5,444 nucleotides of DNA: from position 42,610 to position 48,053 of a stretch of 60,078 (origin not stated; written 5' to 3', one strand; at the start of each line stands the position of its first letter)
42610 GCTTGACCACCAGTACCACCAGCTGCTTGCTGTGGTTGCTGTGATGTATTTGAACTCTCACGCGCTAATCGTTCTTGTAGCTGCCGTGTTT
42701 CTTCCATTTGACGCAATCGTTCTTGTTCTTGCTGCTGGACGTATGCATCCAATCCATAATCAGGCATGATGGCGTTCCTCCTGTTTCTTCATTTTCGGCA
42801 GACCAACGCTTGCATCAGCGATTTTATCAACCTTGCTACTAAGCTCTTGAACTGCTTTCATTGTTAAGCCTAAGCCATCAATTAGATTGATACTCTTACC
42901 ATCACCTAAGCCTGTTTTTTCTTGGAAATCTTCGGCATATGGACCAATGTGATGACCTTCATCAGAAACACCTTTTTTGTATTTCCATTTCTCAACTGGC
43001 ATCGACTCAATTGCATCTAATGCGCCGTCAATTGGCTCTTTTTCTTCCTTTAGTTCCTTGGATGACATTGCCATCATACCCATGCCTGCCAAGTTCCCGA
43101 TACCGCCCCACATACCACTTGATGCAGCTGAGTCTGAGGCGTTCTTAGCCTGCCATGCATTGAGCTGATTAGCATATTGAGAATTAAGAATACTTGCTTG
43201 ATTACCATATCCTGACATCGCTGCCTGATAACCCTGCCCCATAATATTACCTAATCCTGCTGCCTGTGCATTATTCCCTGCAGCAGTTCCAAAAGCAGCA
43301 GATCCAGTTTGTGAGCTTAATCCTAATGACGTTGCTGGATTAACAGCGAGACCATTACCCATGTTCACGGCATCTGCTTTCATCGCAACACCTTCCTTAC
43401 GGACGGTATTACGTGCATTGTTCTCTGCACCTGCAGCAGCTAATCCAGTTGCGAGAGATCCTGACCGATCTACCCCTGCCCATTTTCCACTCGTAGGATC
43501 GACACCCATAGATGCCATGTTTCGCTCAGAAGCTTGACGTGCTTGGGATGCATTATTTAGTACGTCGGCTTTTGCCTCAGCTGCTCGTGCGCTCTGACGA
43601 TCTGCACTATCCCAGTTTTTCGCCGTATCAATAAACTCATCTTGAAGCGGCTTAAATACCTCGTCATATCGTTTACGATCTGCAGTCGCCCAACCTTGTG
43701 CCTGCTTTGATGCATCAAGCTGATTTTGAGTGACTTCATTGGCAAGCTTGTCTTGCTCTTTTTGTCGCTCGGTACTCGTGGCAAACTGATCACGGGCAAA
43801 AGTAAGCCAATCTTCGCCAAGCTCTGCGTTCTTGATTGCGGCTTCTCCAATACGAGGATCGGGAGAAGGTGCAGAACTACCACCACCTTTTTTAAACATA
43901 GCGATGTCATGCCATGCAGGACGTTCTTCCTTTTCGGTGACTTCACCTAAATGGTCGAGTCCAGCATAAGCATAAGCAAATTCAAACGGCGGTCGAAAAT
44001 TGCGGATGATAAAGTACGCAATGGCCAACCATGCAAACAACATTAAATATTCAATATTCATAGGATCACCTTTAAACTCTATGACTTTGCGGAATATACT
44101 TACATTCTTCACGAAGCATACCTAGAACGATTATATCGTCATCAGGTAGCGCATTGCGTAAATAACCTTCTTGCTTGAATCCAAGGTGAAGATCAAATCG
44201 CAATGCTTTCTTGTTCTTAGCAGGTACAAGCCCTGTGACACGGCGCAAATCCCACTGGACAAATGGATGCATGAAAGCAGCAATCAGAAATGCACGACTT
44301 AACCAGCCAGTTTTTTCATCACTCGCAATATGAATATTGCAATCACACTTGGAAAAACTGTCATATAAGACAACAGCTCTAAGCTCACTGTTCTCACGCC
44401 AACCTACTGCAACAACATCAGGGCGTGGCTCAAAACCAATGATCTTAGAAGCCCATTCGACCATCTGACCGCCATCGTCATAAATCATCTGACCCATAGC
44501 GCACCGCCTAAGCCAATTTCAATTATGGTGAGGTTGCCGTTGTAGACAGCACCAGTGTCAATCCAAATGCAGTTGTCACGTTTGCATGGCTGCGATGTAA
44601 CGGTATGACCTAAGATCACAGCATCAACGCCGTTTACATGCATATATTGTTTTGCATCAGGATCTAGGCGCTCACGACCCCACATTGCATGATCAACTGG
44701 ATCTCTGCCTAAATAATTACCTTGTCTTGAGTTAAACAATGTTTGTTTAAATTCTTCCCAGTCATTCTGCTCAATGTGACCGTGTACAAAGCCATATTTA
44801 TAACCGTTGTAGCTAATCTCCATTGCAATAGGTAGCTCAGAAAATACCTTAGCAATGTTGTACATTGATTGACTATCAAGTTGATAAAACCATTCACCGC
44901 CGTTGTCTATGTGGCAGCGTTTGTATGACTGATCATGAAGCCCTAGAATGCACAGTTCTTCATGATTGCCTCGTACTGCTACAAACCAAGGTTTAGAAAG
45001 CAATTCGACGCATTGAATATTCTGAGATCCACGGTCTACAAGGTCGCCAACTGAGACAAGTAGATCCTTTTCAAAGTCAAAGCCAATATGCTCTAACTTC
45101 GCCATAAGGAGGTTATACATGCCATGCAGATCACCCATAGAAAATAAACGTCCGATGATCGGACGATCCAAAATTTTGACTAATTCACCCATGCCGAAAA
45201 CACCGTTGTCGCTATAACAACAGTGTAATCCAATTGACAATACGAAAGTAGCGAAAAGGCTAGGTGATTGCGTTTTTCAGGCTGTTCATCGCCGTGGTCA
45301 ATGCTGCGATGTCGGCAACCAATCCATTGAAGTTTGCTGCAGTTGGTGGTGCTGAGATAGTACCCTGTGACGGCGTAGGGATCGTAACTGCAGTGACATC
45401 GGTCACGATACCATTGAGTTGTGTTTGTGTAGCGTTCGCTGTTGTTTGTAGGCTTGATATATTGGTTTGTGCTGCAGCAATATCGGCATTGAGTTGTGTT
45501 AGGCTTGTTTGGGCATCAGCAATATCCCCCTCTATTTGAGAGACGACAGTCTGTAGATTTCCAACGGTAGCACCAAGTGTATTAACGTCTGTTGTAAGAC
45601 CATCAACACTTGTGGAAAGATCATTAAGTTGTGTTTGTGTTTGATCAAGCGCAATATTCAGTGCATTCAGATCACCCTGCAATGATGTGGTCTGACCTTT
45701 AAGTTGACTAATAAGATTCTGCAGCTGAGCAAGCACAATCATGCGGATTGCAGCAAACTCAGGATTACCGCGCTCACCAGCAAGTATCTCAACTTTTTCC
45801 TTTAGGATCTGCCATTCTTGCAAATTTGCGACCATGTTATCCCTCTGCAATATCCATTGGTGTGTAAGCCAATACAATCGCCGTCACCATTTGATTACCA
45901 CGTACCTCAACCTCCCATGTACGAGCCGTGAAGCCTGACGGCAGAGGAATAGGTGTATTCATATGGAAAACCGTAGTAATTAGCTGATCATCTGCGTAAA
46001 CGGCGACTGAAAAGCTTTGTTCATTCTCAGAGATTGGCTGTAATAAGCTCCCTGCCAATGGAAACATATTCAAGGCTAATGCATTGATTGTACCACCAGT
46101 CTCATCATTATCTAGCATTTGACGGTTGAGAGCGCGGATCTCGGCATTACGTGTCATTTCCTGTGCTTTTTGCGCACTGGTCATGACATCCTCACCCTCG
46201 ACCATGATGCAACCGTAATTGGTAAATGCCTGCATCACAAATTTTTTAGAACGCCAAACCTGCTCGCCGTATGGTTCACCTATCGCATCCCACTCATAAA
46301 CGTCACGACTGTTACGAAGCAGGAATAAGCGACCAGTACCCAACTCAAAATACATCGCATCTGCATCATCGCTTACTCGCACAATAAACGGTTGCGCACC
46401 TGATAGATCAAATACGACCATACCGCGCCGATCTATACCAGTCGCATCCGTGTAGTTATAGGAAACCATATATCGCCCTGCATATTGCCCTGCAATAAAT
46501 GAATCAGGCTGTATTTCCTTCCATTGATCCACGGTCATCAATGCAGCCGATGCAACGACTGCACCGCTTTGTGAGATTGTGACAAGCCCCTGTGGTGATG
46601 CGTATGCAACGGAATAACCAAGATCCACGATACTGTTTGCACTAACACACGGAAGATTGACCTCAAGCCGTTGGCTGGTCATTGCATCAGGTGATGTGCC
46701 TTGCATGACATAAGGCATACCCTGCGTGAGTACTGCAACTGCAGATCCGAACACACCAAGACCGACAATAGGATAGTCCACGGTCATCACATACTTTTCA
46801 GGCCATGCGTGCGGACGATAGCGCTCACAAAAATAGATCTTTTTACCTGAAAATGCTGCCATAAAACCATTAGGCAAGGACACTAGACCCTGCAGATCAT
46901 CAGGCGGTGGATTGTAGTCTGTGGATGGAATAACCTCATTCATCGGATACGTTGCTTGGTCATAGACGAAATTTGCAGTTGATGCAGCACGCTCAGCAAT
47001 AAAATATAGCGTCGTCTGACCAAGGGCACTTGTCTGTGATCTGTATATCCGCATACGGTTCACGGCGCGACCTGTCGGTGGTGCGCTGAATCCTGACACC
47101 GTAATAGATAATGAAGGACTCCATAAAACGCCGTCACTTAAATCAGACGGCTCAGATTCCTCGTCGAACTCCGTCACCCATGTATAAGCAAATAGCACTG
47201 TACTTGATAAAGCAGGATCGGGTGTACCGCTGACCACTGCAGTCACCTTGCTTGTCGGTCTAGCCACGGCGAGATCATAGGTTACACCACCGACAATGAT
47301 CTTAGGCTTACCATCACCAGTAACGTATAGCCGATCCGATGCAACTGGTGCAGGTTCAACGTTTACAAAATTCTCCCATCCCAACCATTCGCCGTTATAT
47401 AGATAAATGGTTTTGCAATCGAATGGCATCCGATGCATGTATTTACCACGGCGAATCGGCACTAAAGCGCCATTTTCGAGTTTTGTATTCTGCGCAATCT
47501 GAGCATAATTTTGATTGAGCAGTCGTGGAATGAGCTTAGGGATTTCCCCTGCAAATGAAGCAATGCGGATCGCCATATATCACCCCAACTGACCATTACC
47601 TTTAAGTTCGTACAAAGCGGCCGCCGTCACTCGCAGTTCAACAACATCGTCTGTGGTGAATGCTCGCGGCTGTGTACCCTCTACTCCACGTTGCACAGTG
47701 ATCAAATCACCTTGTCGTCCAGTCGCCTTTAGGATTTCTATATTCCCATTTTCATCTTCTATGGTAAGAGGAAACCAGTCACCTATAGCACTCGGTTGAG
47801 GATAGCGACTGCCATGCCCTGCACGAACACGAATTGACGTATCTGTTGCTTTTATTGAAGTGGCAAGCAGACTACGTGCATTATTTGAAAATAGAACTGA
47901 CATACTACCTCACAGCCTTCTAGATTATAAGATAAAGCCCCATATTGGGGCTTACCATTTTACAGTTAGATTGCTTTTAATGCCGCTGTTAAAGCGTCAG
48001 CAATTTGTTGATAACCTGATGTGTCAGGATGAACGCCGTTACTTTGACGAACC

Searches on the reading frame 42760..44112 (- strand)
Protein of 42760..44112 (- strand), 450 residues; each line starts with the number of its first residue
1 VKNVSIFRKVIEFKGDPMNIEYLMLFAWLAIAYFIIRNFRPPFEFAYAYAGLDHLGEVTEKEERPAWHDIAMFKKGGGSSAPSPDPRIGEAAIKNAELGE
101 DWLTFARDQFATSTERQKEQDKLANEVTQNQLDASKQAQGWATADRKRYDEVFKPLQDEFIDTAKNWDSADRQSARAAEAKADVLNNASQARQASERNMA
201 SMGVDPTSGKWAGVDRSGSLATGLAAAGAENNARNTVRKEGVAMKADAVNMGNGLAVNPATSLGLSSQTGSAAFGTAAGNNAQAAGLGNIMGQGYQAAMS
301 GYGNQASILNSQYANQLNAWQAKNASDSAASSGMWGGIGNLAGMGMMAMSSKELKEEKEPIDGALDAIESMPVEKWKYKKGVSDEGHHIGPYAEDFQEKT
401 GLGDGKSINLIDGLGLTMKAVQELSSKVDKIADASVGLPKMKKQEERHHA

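Call 9: search_protein_families(library=phrogs, proteins=[window:42760-44112:-], max_evalue=0.001)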
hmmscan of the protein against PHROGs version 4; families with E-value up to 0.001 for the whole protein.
window:42760-44112:- (450 aa): 2 families
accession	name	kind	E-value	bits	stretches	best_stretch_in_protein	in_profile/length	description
phrog_8003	-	head and packaging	1.1e-157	526.3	1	63-446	2-382/389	virion structural protein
phrog_611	-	unknown function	2.4e-06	28.2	1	133-313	15-200/218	-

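Call 74: search_protein_families(library=pfam, proteins=[window:42760-44112:-], max_evalue=0.01)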
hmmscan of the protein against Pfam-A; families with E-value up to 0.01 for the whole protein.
window:42760-44112:- (450 aa): 1 family
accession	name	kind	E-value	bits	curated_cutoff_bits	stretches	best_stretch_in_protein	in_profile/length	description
PF13884.11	Peptidase_S74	-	7.9e-09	36.1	22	1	350-398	1-51/58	Chaperone of endosialidase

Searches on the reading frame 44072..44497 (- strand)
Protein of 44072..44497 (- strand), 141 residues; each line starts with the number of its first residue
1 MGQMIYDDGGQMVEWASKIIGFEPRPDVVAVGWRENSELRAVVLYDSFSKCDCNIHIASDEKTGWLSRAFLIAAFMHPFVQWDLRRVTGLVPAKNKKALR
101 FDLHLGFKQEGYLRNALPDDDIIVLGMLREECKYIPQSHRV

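Call 9: search_protein_families(library=phrogs, proteins=[window:44072-44497:-], max_evalue=0.001)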
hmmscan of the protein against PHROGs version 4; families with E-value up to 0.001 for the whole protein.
window:44072-44497:- (141 aa): 1 family
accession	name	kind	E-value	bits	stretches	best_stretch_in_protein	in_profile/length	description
phrog_4470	-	moron, auxiliary metabolic gene and host takeover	2.8e-46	158.1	1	2-140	2-140/146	acyl-CoA N-acyltransferase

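Call 74: search_protein_families(library=pfam, proteins=[window:44072-44497:-], max_evalue=0.01)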
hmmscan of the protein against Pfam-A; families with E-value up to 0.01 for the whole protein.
window:44072-44497:- (141 aa): 0 families

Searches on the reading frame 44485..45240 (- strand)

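Call 9: search_protein_families(library=phrogs, proteins=[window:44485-45240:-], max_evalue=0.001)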
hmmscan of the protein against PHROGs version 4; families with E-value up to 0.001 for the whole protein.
window:44485-45240:- (251 aa): 6 families
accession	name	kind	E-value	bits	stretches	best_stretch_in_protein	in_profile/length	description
phrog_246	-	other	5.1e-83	280.4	1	18-243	164-383/417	NinI-like serine-threonine phosphatase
phrog_9096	-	unknown function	3.4e-33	115.8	1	31-146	14-132/157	-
phrog_20114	-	other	1.4e-16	62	1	32-99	5-75/131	phosphoesterase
phrog_16794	-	unknown function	1.3e-10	41.8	1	202-244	14-56/59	-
phrog_8238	-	DNA, RNA and nucleotide metabolism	4.8e-07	29.2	1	32-164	174-312/737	RNA ligase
phrog_28031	-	unknown function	1.3e-05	25.5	1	34-241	145-358/406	-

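Call 74: search_protein_families(library=pfam, proteins=[window:44485-45240:-], max_evalue=0.01)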
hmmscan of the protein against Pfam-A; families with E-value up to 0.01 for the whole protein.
window:44485-45240:- (251 aa): 2 families
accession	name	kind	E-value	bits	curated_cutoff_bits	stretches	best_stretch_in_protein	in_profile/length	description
PF00149.33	Metallophos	-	1.1e-18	68.9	21.5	1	35-214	6-189/191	Calcineurin-like phosphoesterase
PF12850.12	Metallophos_2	-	4.1e-05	24.1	27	1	34-189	5-91/154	Calcineurin-like phosphoesterase superfamily domain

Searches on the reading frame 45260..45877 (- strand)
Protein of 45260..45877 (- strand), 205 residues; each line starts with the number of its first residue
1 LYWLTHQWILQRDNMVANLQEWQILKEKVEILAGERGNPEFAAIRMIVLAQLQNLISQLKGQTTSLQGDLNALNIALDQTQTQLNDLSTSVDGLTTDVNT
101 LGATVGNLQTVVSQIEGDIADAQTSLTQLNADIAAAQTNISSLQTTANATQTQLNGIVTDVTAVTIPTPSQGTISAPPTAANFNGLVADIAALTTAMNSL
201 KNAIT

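Call 9: search_protein_families(library=phrogs, proteins=[window:45260-45877:-], max_evalue=0.001)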
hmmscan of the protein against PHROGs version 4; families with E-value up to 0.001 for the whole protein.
window:45260-45877:- (205 aa): 17 families
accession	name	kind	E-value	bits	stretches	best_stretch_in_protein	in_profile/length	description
phrog_19577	-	head and packaging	1.8e-09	38.2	1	66-204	49-186/378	minor head protein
phrog_17319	-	head and packaging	4.6e-08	34.1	1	67-204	3-116/117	virion structural protein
phrog_1533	-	tail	1.3e-05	24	1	51-196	126-269/1688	tail length tape measure protein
phrog_5105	-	unknown function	3.8e-05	24.8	0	68-160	47-139/159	-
phrog_167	-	tail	4.3e-05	22.4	1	49-194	140-299/1555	tail length tape measure protein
phrog_736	-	unknown function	5.6e-05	24.2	0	56-81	68-97/112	-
phrog_25947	-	other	0.0001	23.5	1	46-121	1-76/79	hol-like chemotaxis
phrog_77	-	DNA, RNA and nucleotide metabolism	0.00011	21.9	1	50-153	515-613/967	SbcC-like subunit of palindrome specific endonuclease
phrog_16040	-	head and packaging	0.00011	21.3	1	62-165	154-277/1254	virion structural protein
phrog_3550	-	unknown function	0.00012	23.3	1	56-157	4-72/79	-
phrog_1272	-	tail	0.00012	20.9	1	51-155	95-199/1606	tail length tape measure protein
phrog_4704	-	tail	0.00014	21.6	1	52-155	22-125/625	tail length tape measure protein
phrog_5553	-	unknown function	0.00015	23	1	54-157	7-110/114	-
phrog_5328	-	unknown function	0.00042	21.7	0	65-147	6-88/101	-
phrog_4876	-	unknown function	0.00051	20.8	0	49-112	88-151/226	-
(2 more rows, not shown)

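Call 74: search_protein_families(library=pfam, proteins=[window:45260-45877:-], max_evalue=0.01)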
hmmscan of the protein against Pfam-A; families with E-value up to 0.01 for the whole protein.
window:45260-45877:- (205 aa): 27 families (the best 25 are shown)
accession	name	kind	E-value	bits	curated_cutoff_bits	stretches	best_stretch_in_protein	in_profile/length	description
PF16331.10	TolA_bind_tri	-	6.5e-08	33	30.1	1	48-98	19-69/76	TolA binding protein trimerisation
PF12795.12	MscS_porin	-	1.6e-06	28.4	34.4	1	108-202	83-170/238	Mechanosensitive ion channel porin domain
PF07889.17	DUF1664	-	3.7e-06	27.4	34.6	1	48-121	46-119/124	Protein of unknown function (DUF1664)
PF16888.10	YwqH-like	-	8.2e-06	26.5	33.7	0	105-144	83-122/123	YwqH-like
PF08614.16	ATG16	-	2.4e-05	25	33.7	1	54-155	74-175/200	Autophagy protein 16 (ATG16)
PF01920.25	Prefoldin_2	-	0.00023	21.5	27.6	0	11-91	20-99/106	Prefoldin subunit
PF06810.17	Phage_scaffold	-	0.00025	21.5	35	0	108-153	39-85/170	Phage capsid assembly scaffolding protein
PF23991.1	DUF7310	-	0.00026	21.9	40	0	64-119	20-74/83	Coiled-coil region of unknown function (DUF7310)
PF12325.13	TMF_TATA_bd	-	0.00026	21.5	29.1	0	104-152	13-61/115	TATA element modulatory factor 1 TATA binding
PF04513.17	Baculo_PEP_C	-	0.00033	21.2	38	0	52-164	18-118/140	Baculovirus polyhedron envelope protein, PEP, C terminus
PF04728.18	LPP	-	0.0004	21.1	29.1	0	91-123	2-34/53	Lipoprotein leucine-zipper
PF11559.13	ADIP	-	0.00043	20.8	34.3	0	94-155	57-118/151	Afadin- and alpha -actinin-Binding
PF05377.16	FlaC_arch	-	0.00071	20.4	27.8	0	64-101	3-40/55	Flagella accessory protein C (FlaC)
PF16326.10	ABC_tran_CTD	-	0.00078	20.1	32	0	113-151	11-54/69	ABC transporter C-terminal domain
PF05335.18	DUF745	-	0.001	19.3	33.3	1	48-155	56-163/183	Protein of unknown function (DUF745)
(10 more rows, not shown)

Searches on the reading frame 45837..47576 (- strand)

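Call 9: search_protein_families(library=phrogs, proteins=[window:45837-47576:-], max_evalue=0.001)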
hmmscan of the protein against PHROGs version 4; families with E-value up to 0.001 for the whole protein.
window:45837-47576:- (579 aa): 2 families
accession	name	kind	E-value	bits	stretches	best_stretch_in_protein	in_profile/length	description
phrog_511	-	head and packaging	9.5e-173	577.7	1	1-576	320-858/862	internal virion protein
phrog_17680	-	unknown function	2.4e-26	93.9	1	3-265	4-287/356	-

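Call 74: search_protein_families(library=pfam, proteins=[window:45837-47576:-], max_evalue=0.01)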
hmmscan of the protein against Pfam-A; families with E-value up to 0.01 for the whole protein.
window:45837-47576:- (579 aa): 0 families

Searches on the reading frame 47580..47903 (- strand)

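Call 9: search_protein_families(library=phrogs, proteins=[window:47580-47903:-], max_evalue=0.001)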
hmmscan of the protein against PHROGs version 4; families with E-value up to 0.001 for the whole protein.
window:47580-47903:- (107 aa): 7 families
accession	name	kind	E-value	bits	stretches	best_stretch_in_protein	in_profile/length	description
phrog_6427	-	unknown function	2.6e-37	129.6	1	1-105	2-109/675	-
phrog_8469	-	tail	5e-28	99.3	1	1-100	1-99/303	tail fiber protein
phrog_30299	-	tail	1.5e-22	81.1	1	1-98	1-97/425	tail fiber protein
phrog_25788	-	tail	3.6e-18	66.5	1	3-100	267-363/603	tail fiber protein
phrog_19311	-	unknown function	1.2e-09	37.8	1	2-97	2-95/1023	-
phrog_25419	-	unknown function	1.5e-05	25.2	1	1-89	1-99/282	-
phrog_27144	-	unknown function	0.00016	22.1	1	5-78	5-78/247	-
